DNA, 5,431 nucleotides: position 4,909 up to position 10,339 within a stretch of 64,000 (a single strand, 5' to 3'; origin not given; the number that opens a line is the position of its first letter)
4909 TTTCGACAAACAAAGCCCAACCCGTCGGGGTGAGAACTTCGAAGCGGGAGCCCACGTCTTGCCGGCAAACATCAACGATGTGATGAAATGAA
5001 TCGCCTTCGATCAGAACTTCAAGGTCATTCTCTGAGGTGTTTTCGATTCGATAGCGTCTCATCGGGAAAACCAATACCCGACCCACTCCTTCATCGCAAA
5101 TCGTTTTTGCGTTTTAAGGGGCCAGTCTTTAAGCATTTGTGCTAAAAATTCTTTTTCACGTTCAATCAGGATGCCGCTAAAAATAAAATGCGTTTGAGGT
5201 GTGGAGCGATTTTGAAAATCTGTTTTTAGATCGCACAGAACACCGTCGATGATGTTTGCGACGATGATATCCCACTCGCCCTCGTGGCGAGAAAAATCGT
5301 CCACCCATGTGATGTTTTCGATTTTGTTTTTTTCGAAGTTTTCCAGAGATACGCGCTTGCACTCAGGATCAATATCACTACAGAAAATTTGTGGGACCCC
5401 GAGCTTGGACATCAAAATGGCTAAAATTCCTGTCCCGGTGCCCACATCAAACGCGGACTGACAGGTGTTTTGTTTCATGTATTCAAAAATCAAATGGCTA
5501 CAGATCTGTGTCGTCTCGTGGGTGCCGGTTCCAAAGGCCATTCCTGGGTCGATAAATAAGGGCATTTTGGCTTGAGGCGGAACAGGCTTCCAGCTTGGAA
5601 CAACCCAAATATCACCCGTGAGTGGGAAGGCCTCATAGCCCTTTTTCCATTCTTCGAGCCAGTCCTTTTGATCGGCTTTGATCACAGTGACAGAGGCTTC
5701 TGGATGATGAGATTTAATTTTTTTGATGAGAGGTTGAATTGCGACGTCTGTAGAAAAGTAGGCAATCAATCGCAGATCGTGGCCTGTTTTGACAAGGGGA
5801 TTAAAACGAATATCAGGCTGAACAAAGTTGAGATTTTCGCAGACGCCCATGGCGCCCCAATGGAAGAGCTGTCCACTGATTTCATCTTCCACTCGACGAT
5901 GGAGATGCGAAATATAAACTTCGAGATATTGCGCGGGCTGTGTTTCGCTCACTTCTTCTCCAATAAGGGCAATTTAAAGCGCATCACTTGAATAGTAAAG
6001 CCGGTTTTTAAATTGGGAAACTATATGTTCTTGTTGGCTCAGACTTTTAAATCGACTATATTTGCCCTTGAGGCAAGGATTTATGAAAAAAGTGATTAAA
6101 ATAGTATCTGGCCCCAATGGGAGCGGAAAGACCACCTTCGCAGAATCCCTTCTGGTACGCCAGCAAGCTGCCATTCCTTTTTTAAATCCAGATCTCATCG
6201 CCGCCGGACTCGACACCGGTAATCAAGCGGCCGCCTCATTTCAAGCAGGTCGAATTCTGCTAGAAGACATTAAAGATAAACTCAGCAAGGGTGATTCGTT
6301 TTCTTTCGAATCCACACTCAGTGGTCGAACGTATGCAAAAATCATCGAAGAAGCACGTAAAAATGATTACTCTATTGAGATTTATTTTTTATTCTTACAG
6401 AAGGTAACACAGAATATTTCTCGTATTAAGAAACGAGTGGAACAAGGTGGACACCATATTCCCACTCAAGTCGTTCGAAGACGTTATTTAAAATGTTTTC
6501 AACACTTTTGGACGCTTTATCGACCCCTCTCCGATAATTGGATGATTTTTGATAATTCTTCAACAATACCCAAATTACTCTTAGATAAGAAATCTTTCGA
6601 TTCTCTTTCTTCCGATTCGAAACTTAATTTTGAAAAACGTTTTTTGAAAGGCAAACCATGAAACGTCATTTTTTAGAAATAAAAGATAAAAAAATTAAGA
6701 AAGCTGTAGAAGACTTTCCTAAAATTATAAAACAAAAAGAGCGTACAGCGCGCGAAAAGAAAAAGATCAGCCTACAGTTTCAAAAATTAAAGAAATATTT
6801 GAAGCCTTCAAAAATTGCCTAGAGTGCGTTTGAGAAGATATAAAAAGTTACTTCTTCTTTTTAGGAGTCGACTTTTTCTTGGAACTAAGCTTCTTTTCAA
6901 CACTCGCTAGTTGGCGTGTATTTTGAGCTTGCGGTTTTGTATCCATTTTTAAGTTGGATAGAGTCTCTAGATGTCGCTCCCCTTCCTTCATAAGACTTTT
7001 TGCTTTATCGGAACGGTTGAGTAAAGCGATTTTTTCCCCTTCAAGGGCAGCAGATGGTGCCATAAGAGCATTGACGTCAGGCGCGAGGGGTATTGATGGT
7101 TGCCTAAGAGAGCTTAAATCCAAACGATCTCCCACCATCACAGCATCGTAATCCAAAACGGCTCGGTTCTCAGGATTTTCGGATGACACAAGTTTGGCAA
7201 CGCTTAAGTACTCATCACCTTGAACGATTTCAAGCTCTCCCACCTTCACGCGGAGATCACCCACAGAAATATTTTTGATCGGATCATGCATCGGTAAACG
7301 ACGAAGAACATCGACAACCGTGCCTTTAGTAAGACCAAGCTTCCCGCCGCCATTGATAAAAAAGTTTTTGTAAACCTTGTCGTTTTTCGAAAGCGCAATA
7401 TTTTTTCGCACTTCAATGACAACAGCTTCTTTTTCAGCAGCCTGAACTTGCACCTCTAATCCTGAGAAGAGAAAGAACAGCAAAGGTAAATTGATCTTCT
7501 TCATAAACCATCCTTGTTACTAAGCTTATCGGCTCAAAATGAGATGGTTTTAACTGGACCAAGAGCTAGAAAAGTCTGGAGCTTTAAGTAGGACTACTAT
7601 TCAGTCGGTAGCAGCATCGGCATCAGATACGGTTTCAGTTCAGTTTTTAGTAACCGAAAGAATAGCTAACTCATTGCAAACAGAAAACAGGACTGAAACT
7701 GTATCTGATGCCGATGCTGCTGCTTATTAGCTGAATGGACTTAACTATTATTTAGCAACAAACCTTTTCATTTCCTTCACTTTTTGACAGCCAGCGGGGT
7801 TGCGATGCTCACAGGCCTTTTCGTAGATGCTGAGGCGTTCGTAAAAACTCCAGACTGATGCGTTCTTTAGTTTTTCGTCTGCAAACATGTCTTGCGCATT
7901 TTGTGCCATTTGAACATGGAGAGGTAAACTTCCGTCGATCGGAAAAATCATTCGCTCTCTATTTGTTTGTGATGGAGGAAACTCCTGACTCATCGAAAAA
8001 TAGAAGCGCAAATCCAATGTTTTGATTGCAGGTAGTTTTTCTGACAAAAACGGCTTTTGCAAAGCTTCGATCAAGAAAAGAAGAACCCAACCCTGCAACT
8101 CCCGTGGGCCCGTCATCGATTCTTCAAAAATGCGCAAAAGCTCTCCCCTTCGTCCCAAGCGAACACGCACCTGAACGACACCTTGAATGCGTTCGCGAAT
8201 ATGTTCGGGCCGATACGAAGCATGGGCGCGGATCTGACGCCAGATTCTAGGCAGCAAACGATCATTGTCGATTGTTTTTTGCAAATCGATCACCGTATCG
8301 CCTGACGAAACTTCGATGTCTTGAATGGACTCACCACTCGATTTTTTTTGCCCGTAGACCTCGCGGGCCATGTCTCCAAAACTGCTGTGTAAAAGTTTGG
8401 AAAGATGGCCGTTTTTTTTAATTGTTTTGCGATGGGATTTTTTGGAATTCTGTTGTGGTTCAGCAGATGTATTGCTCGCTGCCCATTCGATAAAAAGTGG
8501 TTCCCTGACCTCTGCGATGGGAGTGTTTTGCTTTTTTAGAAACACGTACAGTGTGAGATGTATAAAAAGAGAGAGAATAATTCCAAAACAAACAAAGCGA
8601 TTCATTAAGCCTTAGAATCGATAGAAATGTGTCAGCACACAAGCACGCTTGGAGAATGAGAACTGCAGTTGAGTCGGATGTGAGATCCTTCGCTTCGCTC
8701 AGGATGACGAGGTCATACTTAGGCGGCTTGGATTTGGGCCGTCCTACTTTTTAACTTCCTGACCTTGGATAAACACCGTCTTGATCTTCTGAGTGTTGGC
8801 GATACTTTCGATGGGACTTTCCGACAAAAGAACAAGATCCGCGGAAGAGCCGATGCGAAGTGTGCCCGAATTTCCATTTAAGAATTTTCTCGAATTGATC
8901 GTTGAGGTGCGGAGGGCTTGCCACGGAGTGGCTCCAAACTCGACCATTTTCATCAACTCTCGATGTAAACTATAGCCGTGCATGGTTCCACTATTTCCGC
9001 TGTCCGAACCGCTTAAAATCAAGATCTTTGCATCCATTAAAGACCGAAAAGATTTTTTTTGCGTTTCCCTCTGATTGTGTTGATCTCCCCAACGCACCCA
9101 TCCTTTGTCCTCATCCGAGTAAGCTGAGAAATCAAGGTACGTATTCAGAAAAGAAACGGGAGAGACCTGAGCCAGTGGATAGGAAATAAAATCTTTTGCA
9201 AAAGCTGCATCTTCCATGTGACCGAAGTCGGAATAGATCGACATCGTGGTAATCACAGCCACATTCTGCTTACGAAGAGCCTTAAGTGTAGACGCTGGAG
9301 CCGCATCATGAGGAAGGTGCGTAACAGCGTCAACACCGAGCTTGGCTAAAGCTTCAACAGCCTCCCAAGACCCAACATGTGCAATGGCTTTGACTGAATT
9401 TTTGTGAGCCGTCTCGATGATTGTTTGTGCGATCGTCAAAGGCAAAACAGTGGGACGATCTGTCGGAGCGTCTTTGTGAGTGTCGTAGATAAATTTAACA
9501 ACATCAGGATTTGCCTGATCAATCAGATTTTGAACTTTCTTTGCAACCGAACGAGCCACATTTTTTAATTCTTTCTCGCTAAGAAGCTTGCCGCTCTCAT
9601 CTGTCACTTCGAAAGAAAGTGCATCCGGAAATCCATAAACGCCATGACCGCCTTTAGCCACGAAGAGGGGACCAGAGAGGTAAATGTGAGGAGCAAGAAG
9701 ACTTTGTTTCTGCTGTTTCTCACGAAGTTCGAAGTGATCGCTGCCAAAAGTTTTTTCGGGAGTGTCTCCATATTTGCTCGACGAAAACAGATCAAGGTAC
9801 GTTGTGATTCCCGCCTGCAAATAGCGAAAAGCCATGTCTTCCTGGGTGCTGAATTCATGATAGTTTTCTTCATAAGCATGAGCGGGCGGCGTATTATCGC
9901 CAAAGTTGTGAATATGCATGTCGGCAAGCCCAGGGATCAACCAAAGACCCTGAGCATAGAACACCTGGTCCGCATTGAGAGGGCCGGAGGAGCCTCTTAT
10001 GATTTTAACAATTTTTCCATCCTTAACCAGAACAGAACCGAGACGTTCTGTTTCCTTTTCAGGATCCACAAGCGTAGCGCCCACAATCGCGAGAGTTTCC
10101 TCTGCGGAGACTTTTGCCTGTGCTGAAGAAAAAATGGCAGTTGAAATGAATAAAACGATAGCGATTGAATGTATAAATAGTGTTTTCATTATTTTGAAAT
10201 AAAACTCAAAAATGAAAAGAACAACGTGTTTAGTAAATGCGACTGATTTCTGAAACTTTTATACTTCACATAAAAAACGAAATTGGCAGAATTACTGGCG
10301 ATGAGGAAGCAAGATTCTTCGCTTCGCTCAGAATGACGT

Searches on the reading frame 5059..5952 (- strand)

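Call 30: search_protein_families(library=pfam, proteins=[window:5059-5952:-])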
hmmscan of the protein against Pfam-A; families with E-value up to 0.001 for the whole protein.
window:5059-5952:- (297 aa): 3 families
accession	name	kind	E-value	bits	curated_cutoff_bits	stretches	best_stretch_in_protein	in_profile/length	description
PF06325.19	PrmA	-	4.1e-59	200.9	22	1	9-292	2-290/296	Ribosomal protein L11 methyltransferase (PrmA)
PF05175.20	MTS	-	3.2e-08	33.8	23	1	146-233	14-105/170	Methyltransferase small domain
PF13489.12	Methyltransf_23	-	0.00011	22.4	27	1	166-259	25-117/164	Methyltransferase domain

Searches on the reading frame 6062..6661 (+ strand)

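Call 30: search_protein_families(library=pfam, proteins=[window:6062-6661:+])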
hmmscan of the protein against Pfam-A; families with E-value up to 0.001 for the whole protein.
window:6062-6661:+ (199 aa): 2 families
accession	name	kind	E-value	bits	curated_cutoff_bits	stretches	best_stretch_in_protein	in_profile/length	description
PF13671.12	AAA_33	-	2.9e-07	31.3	27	1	14-139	3-134/143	AAA domain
PF06414.18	Zeta_toxin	-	4.3e-07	30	22.3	1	9-150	15-167/199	Zeta toxin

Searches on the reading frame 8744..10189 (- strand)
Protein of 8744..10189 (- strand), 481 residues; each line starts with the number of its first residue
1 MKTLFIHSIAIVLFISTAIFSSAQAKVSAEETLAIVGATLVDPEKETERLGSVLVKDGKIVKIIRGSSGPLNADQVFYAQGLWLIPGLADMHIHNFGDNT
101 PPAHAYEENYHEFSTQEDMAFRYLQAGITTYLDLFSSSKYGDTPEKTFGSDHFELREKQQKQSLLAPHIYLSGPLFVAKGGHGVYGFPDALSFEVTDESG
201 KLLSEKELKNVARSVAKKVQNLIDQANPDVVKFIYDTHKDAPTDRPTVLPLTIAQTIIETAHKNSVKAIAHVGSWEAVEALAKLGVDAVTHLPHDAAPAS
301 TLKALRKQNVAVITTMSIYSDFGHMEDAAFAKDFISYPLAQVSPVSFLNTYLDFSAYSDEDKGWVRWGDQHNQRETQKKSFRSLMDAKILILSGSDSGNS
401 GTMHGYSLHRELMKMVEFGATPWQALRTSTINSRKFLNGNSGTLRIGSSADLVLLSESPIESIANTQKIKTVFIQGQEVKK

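Call 3: search_protein_families(library=pfam, proteins=[window:8744-10189:-])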
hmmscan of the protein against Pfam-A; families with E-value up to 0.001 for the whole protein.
window:8744-10189:- (481 aa): 2 families
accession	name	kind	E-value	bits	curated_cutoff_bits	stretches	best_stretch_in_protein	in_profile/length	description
PF01979.26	Amidohydro_1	-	1.9e-21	77.2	25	1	84-479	2-345/345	Amidohydrolase family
PF07969.17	Amidohydro_3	-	9e-11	42.3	29.7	1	276-479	266-471/472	Amidohydrolase family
